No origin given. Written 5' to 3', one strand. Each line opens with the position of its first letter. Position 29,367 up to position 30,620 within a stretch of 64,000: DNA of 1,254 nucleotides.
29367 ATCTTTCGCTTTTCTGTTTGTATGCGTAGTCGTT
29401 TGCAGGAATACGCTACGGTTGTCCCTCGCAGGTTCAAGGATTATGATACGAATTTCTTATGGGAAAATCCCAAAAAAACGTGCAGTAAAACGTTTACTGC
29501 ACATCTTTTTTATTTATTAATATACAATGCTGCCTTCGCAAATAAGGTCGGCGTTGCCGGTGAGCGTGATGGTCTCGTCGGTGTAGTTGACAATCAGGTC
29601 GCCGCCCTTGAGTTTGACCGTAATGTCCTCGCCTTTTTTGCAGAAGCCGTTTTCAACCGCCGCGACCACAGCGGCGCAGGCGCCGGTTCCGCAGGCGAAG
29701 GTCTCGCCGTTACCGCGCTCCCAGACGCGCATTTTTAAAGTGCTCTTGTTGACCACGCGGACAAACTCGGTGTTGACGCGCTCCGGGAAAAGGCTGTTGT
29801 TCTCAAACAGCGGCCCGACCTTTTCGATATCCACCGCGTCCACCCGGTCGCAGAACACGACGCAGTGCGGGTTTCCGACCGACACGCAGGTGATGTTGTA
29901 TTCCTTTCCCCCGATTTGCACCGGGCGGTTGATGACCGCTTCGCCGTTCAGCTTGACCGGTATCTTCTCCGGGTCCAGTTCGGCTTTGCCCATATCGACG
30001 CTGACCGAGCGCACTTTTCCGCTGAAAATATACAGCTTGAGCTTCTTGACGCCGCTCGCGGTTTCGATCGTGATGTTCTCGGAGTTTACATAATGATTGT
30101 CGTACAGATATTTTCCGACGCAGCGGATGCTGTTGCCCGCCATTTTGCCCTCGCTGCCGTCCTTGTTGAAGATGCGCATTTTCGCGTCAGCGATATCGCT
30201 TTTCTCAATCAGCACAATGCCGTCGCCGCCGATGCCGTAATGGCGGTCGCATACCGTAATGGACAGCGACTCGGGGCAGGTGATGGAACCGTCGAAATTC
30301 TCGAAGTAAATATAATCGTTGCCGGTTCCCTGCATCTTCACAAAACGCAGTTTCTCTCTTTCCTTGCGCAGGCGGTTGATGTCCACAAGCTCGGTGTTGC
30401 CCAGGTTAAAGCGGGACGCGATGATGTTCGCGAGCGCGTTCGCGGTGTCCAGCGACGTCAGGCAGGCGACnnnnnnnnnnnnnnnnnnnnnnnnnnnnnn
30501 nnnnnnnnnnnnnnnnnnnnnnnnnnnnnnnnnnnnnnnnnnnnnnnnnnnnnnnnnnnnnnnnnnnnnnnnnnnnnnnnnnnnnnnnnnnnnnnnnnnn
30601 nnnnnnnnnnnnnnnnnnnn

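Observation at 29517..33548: CarB translationally fused to a DapF-like domain that lacks one of the two catalytic cysteines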

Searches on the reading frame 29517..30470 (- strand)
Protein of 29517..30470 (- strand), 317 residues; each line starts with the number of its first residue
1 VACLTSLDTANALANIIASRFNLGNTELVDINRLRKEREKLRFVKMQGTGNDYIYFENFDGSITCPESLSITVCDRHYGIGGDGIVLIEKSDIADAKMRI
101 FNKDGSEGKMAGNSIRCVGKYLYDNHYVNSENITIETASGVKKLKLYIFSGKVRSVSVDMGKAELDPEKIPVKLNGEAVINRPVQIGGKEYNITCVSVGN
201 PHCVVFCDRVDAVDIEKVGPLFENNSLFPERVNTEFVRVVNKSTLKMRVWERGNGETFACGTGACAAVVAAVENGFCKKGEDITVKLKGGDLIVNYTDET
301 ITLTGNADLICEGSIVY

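Call 4: search_protein_families(library=ncbifam, proteins=[window:29517-30350:-], max_evalue=0.001)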
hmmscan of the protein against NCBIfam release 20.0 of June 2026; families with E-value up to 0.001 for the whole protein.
window:29517-30350:- (277 aa): 2 families
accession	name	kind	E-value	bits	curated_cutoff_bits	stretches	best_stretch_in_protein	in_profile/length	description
TIGR00652.1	DapF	equivalog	1.3e-85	287.1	114.65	1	2-275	2-268/270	diaminopimelate epimerase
NF038284.1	bifunc_DapF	exception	7.8e-35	120.4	350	1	7-257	16-243/254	bifunctional diaminopimelate epimerase/glutamate racemase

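Call 5: search_solved_structures(query=window:29517-30350:-, show_alignments=3)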
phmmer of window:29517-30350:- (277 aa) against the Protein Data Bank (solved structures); distinct sequences matched with E-value up to 0.001: 17.
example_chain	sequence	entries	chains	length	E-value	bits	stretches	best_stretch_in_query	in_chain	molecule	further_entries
2otn_A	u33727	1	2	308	2.4e-73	250.3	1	2-275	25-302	Diaminopimelate epimerase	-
9mro_A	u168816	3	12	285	6.4e-65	222.6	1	2-275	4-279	Diaminopimelate epimerase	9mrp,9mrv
3ejx_A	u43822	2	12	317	7.6e-61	209.2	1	1-275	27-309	Diaminopimelate epimerase, chloroplastic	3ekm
5ha4_A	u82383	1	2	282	2.1e-50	175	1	1-273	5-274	Diaminopimelate epimerase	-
1bwz_A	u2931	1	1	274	1.4e-47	165.8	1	2-275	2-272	PROTEIN (DIAMINOPIMELATE EPIMERASE)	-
8qzy_A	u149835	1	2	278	1.5e-47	165.7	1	1-275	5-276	Diaminopimelate epimerase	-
2q9h_A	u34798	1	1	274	2.2e-47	165.1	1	2-275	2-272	Diaminopimelate epimerase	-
1gqz_A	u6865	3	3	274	3.1e-47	164.6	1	2-275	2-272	DIAMINOPIMELATE EPIMERASE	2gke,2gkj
4ik0_A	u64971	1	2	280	5.5e-46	160.5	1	2-273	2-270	Diaminopimelate epimerase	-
5ygu_A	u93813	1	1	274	7.5e-46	160.1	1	2-268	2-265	Diaminopimelate epimerase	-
2q9j_A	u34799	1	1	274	7.5e-46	160.1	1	2-275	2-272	Diaminopimelate epimerase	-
6d13_A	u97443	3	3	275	7.6e-46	160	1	2-268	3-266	Diaminopimelate epimerase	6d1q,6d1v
4ijz_A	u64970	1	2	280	8e-46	160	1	2-268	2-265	Diaminopimelate epimerase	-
6vck_A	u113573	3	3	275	3.6e-45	157.8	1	2-273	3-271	Diaminopimelate epimerase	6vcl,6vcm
7vdy_A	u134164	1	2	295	1.3e-33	119.9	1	1-276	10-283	O-ureido-serine racemase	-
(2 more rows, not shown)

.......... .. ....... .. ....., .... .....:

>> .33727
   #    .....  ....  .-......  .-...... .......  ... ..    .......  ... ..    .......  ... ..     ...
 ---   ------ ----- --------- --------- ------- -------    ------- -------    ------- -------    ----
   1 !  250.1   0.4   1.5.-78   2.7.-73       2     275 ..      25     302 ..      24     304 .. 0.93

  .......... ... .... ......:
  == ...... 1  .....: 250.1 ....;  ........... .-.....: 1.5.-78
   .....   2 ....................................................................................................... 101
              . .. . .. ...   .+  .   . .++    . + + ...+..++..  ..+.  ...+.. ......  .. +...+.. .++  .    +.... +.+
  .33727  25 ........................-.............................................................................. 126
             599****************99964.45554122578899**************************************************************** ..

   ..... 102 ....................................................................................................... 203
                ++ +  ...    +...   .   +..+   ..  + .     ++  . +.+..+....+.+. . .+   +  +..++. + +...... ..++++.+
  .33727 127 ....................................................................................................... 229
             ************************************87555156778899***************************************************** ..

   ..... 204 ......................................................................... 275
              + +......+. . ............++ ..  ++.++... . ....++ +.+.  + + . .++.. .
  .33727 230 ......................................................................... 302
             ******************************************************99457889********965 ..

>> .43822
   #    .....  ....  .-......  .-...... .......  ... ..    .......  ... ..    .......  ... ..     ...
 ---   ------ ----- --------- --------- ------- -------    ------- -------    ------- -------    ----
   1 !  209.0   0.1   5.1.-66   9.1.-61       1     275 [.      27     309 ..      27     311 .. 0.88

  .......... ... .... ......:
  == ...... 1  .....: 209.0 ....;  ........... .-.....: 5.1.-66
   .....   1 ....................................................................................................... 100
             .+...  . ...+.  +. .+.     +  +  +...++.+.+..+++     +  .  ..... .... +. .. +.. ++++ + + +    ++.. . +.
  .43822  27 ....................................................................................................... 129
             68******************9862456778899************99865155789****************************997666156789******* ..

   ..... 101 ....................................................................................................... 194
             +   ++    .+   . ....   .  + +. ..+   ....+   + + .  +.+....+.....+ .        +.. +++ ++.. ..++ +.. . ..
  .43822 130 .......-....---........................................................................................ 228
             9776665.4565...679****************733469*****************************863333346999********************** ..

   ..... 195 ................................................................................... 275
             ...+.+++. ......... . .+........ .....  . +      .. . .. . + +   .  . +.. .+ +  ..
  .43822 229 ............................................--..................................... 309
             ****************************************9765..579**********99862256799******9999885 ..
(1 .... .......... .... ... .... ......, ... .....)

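Call 8: find_homologous_proteins(query=window:29517-30470:-, max_evalue=1e-20)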
Query window:29517-30470:- (317 aa): 8000 proteins with E <= 1e-20 among 8000 candidates; the best 120 are listed.
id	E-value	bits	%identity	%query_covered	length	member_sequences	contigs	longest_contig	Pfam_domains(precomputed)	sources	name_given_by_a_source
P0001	4.2e-180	616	85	100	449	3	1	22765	PF02142.28,PF01678.25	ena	-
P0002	8.8e-157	539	76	100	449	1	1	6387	PF02142.28,PF01678.25,PF05544.17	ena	-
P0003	1.2e-155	535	76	100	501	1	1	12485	PF02142.28,PF01678.25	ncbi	-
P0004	4.2e-155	534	76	100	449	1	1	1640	PF02142.28,PF01678.25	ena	-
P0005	3.1e-152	524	74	99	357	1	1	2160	PF01678.25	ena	-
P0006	4.3e-151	521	71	100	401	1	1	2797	PF02142.28,PF01678.25,PF05544.17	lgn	-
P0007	3.1e-149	514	72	100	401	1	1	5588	PF02142.28,PF01678.25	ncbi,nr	ncbi:MAG: diaminopimelate epimerase, partial [Clostridia bacterium]|nr:diaminopimelate epimerase [Cl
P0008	3.8e-149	514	71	100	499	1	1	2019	PF02142.28,PF01678.25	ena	-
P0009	4.5e-149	514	72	100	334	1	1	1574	PF01678.25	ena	-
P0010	6.6e-149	513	70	99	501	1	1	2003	PF02142.28,PF01678.25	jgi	jgi:carbamoyl-phosphate synthase large subunit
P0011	1.2e-147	509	69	100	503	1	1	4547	PF02142.28,PF01678.25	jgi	-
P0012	2.8e-147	508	69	100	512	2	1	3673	PF02142.28,PF01678.25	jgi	-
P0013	1.9e-146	505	71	100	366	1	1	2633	PF01678.25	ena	-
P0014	2.2e-146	505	71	99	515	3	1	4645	PF02142.28,PF01678.25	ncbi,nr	ncbi:MAG: diaminopimelate epimerase, partial [Clostridia bacterium]|nr:diaminopimelate epimerase [Cl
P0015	2.9e-146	505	69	100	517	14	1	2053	PF02142.28,PF01678.25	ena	-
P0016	4.0e-146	504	72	100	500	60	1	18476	PF02142.28,PF01678.25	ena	-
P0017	5.6e-146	504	69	100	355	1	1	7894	PF01678.25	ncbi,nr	ncbi:MAG: diaminopimelate epimerase, partial [Clostridia bacterium]|nr:diaminopimelate epimerase [Cl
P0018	1.8e-145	502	70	99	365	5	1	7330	PF01678.25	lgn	-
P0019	1.9e-145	502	71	100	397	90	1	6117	PF02142.28,PF01678.25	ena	-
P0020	3.5e-145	501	69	99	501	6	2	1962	PF02142.28,PF01678.25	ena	-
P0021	3.7e-145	501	67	100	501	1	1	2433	PF02142.28,PF01678.25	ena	-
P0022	1.0e-144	500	68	100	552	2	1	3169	PF02142.28,PF02786.23,PF01678.25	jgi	-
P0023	1.6e-144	499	71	100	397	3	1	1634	PF02142.28,PF01678.25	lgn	-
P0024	2.1e-144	499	72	100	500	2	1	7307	PF02142.28,PF01678.25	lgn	-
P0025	2.9e-144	498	71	100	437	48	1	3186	PF02142.28,PF01678.25,PF05544.17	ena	-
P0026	3.2e-144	498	67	100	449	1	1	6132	PF02142.28,PF01678.25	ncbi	-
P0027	4.0e-144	498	70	100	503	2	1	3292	PF02142.28,PF01678.25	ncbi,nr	ncbi:MAG: diaminopimelate epimerase, partial [Clostridia bacterium]|nr:diaminopimelate epimerase [Cl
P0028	4.3e-144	498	71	100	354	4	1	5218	PF01678.25,PF05544.17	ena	-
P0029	5.2e-144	497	71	100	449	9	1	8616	PF02142.28,PF01678.25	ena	-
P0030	6.1e-144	497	68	100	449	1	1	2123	PF02142.28,PF01678.25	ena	-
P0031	7.2e-144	497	70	100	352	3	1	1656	PF01678.25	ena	-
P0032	2.8e-143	495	70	100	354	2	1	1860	PF01678.25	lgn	-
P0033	4.0e-143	494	69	100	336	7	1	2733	PF01678.25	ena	-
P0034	4.1e-143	494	70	100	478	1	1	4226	PF02142.28,PF01678.25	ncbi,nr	ncbi:MAG: diaminopimelate epimerase, partial [Eubacterium sp.]|nr:diaminopimelate epimerase [Eubacte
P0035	6.0e-143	494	69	100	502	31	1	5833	PF02142.28,PF01678.25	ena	-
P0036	6.1e-143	494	69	100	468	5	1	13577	PF02142.28,PF01678.25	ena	-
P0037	7.4e-143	493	68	100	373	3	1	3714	PF01678.25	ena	-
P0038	1.5e-142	492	69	100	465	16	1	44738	PF02142.28,PF01678.25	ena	-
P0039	2.0e-142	492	68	100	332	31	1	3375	PF01678.25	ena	-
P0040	2.0e-142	492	70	100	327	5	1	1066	PF01678.25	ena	-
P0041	3.0e-142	491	68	100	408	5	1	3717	PF02142.28,PF01678.25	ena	-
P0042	3.2e-142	491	69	100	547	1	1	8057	PF02142.28,PF02786.23,PF01678.25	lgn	-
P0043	3.5e-142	491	69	100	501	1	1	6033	PF02142.28,PF01678.25,PF05544.17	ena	-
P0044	4.2e-142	491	69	100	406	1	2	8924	PF02142.28,PF01678.25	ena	-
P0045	6.4e-142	490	68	99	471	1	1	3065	PF02142.28,PF01678.25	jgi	jgi:carbamoyl-phosphate synthase large subunit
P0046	7.7e-142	490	69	100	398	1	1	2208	PF02142.28,PF01678.25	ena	-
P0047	8.3e-142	490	71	100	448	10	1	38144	PF02142.28,PF01678.25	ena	-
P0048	1.4e-141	489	67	99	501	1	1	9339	PF02142.28,PF01678.25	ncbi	-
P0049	1.8e-141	489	70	100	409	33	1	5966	PF02142.28,PF01678.25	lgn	-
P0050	2.2e-141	489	68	100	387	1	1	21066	PF02142.28,PF01678.25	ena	-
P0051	2.3e-141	489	69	100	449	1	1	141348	PF02142.28,PF01678.25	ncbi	-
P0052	2.6e-141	488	67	100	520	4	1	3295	PF02142.28,PF01678.25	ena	-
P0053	2.8e-141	488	68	100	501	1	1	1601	PF02142.28,PF01678.25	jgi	-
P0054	3.6e-141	488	69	100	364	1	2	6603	PF01678.25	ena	-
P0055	4.2e-141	488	66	100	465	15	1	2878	PF02142.28,PF01678.25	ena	-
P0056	6.5e-141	487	66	100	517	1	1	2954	PF02142.28,PF01678.25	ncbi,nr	ncbi:MAG: diaminopimelate epimerase, partial [Clostridia bacterium]|nr:diaminopimelate epimerase [Cl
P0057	7.9e-141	487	66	100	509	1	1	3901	PF02142.28,PF01678.25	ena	-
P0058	8.9e-141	487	67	100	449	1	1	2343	PF02142.28,PF01678.25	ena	-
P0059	9.1e-141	487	68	100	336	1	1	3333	PF01678.25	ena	-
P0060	1.2e-140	486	64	100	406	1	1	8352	PF02142.28,PF01678.25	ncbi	-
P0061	2.4e-140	485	69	100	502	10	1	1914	PF02142.28,PF01678.25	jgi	jgi:carbamoyl-phosphate synthase large subunit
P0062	3.3e-140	485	68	99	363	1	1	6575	PF01678.25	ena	-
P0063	4.7e-140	484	68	99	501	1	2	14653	PF02142.28,PF01678.25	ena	-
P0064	6.4e-140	484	66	100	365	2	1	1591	PF01678.25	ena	-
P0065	1.3e-139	483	66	99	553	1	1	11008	PF02142.28,PF02786.23,PF01678.25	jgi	jgi:carbamoyl-phosphate synthase large subunit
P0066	1.5e-139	483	68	100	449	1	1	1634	PF02142.28,PF01678.25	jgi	jgi:carbamoyl-phosphate synthase large subunit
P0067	1.5e-139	483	69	100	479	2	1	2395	PF02142.28,PF01678.25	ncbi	ncbi:MAG: diaminopimelate epimerase, partial [Eubacterium sp.]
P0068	2.1e-139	482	70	100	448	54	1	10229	PF02142.28,PF01678.25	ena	-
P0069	3.5e-139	481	66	100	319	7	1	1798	PF01678.25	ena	-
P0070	4.5e-139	481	68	100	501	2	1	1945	PF02142.28,PF01678.25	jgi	-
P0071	4.5e-139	481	68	99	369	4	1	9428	PF02142.28,PF01678.25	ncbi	-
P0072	5.9e-139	481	68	100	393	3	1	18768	PF02142.28,PF01678.25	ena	-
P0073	6.2e-139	481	67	100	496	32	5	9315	PF02142.28,PF01678.25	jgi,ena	-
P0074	1.1e-138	480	68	100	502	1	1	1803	PF02142.28,PF01678.25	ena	-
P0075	1.2e-138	480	66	100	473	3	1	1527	PF02142.28,PF01678.25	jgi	jgi:carbamoyl-phosphate synthase large subunit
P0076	1.6e-138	479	66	100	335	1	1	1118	PF01678.25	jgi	jgi:carbamoyl-phosphate synthase large subunit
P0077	1.6e-138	479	66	100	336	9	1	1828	PF01678.25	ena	-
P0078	2.0e-138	479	69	100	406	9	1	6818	PF02142.28,PF01678.25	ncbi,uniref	ncbi:diaminopimelate epimerase, partial [uncultured Eubacterium sp.]|uniref:diaminopimelate epimeras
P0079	2.4e-138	479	69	100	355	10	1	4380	PF01678.25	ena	-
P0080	2.6e-138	479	66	100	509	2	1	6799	PF02142.28,PF01678.25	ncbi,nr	ncbi:MAG: diaminopimelate epimerase, partial [Clostridia bacterium]|nr:diaminopimelate epimerase [Cl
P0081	4.6e-138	478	66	100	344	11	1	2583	PF01678.25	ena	-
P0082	4.6e-138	478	66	100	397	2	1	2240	PF02142.28,PF01678.25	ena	-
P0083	7.7e-138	477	65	100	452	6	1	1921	PF02142.28,PF01678.25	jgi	jgi:carbamoyl-phosphate synthase large subunit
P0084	1.4e-137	476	65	100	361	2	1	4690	PF01678.25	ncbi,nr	ncbi:MAG: diaminopimelate epimerase, partial [Clostridia bacterium]|nr:diaminopimelate epimerase [Cl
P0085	1.6e-137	476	66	100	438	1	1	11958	PF02142.28,PF01678.25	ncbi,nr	ncbi:MAG: diaminopimelate epimerase, partial [Oscillospiraceae bacterium]|nr:diaminopimelate epimera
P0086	1.7e-137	476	64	100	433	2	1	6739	PF02142.28,PF01678.25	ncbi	-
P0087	2.0e-137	476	67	100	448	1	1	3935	PF02142.28,PF01678.25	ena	-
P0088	2.1e-137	476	64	100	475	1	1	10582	PF02142.28,PF01678.25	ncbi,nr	ncbi:MAG: diaminopimelate epimerase, partial [Clostridia bacterium]|nr:diaminopimelate epimerase [Cl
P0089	3.6e-137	475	64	100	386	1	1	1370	PF02142.28,PF01678.25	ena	-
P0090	3.7e-137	475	64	100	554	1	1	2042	PF02142.28,PF02786.23,PF01678.25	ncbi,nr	ncbi:MAG: diaminopimelate epimerase, partial [Clostridia bacterium]|nr:diaminopimelate epimerase [Cl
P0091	4.9e-137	474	65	100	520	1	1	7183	PF02142.28,PF01678.25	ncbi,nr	ncbi:MAG: diaminopimelate epimerase, partial [Clostridia bacterium]|nr:diaminopimelate epimerase [Cl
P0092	6.5e-137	474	67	100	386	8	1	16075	PF02142.28,PF01678.25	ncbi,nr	ncbi:MAG: diaminopimelate epimerase, partial [Ruminococcaceae bacterium]|nr:diaminopimelate epimeras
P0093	7.9e-137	474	65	100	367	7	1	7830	PF01678.25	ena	-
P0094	1.2e-136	473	65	100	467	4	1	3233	PF02142.28,PF01678.25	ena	-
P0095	1.4e-136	473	64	100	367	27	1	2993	PF01678.25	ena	-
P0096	1.4e-136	473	66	100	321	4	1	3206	PF01678.25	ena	-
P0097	1.5e-136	473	65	100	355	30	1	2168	PF01678.25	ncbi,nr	ncbi:MAG: diaminopimelate epimerase, partial [Oscillospiraceae bacterium]|nr:diaminopimelate epimera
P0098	1.5e-136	473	66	100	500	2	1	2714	PF02142.28,PF01678.25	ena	-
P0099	1.7e-136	473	69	95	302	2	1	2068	PF01678.25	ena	-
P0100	1.7e-136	473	65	100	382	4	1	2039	PF01678.25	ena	-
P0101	1.8e-136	472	69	95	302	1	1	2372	PF01678.25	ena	-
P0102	1.9e-136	472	65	100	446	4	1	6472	PF02142.28,PF01678.25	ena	-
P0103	2.1e-136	472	67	98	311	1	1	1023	PF01678.25,PF05544.17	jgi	jgi:carbamoyl-phosphate synthase large subunit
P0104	3.3e-136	472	64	100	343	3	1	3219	PF01678.25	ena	-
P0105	3.3e-136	472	65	99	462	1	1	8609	PF02142.28,PF01678.25,PF05544.17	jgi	-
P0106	3.9e-136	471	66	99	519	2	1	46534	PF02142.28,PF01678.25,PF05544.17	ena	-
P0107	4.2e-136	471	64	99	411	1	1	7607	PF02142.28,PF01678.25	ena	-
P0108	4.6e-136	471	63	100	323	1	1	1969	PF01678.25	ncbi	-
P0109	9.9e-136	470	64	100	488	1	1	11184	PF02142.28,PF01678.25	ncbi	-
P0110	1.1e-135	470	64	100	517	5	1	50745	PF02142.28,PF01678.25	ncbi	-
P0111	1.1e-135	470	63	100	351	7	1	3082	PF01678.25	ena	-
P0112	1.2e-135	470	65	100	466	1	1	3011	PF02142.28,PF01678.25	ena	-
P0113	1.3e-135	470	65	100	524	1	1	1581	PF02142.28,PF01678.25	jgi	-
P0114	1.3e-135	470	66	100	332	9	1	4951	PF01678.25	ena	-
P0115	1.4e-135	470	65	100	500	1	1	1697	PF02142.28,PF01678.25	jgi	-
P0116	1.5e-135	469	66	100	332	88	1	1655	PF01678.25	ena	-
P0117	1.5e-135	469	64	100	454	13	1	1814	PF02142.28,PF01678.25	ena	-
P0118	2.2e-135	469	65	100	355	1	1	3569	PF02567.22,PF01678.25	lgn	-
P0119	2.4e-135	469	69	95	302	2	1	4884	PF01678.25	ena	-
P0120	2.8e-135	469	65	100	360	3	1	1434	PF01678.25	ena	-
